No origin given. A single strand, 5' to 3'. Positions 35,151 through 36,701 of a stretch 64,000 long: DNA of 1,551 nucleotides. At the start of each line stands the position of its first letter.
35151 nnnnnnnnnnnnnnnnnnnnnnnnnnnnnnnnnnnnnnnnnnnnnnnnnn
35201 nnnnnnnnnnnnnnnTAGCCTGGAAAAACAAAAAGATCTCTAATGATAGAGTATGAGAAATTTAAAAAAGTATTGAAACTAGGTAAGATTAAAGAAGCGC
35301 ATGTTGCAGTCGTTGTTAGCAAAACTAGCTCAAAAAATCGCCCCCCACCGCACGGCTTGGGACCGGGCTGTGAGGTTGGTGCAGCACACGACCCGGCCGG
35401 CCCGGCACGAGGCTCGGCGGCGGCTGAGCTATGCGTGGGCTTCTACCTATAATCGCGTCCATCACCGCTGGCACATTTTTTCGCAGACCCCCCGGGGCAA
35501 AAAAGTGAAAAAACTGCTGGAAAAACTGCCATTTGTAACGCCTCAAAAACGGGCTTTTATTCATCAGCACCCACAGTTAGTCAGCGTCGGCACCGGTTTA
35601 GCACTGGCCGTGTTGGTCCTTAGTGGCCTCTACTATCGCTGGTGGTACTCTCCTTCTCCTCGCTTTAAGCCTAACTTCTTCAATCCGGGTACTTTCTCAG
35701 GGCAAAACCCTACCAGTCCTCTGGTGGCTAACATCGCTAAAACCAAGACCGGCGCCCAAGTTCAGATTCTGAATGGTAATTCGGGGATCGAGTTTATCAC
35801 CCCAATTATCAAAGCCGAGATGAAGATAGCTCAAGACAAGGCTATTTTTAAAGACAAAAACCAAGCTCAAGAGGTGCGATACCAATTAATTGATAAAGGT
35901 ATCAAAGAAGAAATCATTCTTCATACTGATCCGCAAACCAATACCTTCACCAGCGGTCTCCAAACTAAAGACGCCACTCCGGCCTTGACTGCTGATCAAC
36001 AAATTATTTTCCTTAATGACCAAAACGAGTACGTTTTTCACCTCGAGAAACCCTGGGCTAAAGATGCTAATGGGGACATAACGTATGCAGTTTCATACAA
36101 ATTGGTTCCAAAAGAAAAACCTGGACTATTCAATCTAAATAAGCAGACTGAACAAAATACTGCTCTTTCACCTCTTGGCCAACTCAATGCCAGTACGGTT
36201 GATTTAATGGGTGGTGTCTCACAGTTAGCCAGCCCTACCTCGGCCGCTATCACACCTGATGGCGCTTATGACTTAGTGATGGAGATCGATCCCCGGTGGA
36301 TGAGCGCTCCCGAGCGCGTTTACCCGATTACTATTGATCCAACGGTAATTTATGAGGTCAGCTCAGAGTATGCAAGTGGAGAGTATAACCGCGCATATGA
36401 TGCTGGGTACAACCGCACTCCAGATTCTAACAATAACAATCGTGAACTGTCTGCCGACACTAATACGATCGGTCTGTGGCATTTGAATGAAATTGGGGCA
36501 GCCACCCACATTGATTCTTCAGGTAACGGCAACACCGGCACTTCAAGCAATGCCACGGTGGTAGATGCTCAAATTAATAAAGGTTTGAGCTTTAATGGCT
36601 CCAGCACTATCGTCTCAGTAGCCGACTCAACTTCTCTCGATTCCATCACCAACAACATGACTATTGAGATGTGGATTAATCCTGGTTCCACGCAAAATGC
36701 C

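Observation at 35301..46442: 3713-aa second giant protein: multi-LamG lectin array, beta-propeller-like repeats, Gly-rich block, FN3 tail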

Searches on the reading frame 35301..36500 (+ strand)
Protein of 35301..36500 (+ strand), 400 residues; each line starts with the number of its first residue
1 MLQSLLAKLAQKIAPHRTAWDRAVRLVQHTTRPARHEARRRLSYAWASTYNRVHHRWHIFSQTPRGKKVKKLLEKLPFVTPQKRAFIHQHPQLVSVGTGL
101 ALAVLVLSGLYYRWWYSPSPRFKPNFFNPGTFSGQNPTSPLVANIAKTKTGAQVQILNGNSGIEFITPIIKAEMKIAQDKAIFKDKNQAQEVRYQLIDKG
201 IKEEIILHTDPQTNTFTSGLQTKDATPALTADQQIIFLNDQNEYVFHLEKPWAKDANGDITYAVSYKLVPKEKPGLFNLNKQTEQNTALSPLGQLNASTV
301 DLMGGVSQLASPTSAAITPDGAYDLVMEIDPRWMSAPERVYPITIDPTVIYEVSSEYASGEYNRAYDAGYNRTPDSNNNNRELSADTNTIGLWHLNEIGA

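Call 7: search_protein_families(library=pfam, proteins=[window:35301-36500:+], max_evalue=1)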
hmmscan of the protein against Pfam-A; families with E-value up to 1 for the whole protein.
window:35301-36500:+ (400 aa): 1 family
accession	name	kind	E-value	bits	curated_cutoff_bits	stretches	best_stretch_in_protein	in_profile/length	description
PF24214.1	Phage_H_T_join_2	-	0.13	12.5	23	1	209-270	73-136/170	Putative phage head-tail joining protein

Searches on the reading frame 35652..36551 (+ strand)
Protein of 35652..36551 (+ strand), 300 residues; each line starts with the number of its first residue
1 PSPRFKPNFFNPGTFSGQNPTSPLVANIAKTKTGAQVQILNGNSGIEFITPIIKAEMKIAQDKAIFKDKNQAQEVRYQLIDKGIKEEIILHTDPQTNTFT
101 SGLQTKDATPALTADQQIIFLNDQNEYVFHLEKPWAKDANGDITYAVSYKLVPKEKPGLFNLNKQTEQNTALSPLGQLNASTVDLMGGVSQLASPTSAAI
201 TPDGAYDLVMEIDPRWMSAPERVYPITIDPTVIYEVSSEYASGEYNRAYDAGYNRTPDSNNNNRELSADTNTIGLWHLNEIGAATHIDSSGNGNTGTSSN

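Call 48: search_solved_structures(query=A3, max_evalue=10)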
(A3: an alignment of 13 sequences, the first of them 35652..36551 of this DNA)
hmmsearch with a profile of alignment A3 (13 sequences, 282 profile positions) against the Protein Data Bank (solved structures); distinct sequences matched with E-value up to 10: 4.
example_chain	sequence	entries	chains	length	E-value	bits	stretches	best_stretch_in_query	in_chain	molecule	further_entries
5umt_A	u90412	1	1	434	0.18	14.3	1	74-159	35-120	FACT complex subunit SPT16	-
5e5b_A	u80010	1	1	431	0.18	14.3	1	74-159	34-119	FACT complex subunit SPT16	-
5xm2_A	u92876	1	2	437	0.18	14.3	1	74-159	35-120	FACT complex subunit SPT16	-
6upk_G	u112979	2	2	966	0.61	12.6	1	74-159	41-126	FACT complex subunit SPT16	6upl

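Call 49: search_protein_families(library=pfam, alignment_id=A3, max_evalue=1)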
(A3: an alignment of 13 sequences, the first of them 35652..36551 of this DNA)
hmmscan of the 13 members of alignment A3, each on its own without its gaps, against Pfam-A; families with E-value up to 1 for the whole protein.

A. member 1, window:35652-36551:+ (300 aa): 1 family
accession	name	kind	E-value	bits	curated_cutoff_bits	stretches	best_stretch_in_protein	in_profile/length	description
PF24214.1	Phage_H_T_join_2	-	0.076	13.3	23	1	92-153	73-136/170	Putative phage head-tail joining protein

B. families by the number of members that match (of 13 scanned): 11 families
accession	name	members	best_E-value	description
PF25778.1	DUF7948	2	0.021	Domain of unknown function (DUF7948)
PF21553.2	Formyl_trans_C_2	2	0.04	Methionyl-tRNA formyltransferase, C-terminal domain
PF00845.24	Gemini_BL1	1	0.032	Geminivirus BL1 movement protein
PF05273.18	Pox_RNA_Pol_22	1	0.07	Poxvirus RNA polymerase 22 kDa subunit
PF24214.1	Phage_H_T_join_2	1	0.076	Putative phage head-tail joining protein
PF10411.14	DsbC_N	1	0.093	Disulfide bond isomerase protein N-terminal domain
PF05578.19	Peptidase_S31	1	0.11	Pestivirus NS3 polyprotein peptidase S31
PF13409.12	GST_N_2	1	0.22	Glutathione S-transferase, N-terminal domain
PF13657.11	Couple_hipA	1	0.22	HipA N-terminal domain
PF02110.20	HK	1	0.22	Hydroxyethylthiazole kinase family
PF24360.1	DUF7516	1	0.34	Domain of unknown function (DUF7516)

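Call 86: search_protein_families(library=phrogs, proteins=[window:35652-36551:+], max_evalue=0.01)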
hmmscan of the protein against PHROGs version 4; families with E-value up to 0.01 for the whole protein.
window:35652-36551:+ (300 aa): 0 families
